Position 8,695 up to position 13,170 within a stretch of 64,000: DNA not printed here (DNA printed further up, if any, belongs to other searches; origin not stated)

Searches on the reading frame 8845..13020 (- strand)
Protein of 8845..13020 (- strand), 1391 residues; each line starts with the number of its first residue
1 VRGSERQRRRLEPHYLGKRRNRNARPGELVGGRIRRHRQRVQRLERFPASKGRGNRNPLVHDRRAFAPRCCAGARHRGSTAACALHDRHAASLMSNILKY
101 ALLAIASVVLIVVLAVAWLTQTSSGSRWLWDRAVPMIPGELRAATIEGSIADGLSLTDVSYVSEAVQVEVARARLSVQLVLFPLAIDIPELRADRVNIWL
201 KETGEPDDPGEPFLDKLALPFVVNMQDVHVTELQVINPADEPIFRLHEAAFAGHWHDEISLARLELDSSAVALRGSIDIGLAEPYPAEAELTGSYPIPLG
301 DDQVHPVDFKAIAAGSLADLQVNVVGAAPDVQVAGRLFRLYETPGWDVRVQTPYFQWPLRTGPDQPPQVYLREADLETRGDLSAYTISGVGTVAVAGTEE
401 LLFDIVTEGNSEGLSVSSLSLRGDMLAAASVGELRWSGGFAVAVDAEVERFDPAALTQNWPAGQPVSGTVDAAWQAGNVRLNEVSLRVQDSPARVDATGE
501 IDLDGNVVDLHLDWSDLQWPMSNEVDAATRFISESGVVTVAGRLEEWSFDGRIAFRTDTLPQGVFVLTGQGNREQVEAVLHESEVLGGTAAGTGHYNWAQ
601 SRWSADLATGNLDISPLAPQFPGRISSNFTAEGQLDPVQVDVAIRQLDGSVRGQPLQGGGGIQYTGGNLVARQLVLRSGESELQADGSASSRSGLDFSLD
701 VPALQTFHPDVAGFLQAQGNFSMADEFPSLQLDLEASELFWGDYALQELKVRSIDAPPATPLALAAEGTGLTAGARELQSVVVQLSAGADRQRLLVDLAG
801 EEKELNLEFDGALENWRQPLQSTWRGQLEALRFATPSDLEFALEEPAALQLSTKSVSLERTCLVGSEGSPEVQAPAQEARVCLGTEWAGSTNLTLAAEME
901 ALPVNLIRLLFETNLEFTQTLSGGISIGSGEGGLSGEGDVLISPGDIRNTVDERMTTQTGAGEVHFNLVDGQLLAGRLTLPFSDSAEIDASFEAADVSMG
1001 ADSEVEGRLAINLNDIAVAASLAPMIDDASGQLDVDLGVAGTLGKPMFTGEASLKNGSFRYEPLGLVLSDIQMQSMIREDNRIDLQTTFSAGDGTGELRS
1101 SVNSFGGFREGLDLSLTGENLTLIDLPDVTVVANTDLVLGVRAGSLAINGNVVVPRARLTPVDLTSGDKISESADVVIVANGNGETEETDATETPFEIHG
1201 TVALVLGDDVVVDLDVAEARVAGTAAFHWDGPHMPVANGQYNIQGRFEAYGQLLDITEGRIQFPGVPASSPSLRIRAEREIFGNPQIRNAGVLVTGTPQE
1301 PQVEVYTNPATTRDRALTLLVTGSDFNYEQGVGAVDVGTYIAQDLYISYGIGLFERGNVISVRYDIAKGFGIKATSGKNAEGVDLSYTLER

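Call 13: search_protein_families(library=pfam, proteins=[window:8845-13020:-], max_evalue=0.0001)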
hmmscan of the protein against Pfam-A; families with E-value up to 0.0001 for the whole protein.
window:8845-13020:- (1391 aa): 1 family
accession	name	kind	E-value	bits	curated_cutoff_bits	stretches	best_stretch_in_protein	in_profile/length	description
PF04357.19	TamB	-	1.5e-34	120.4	22.4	2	1092-1327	9-261/381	TamB, inner membrane protein subunit of TAM complex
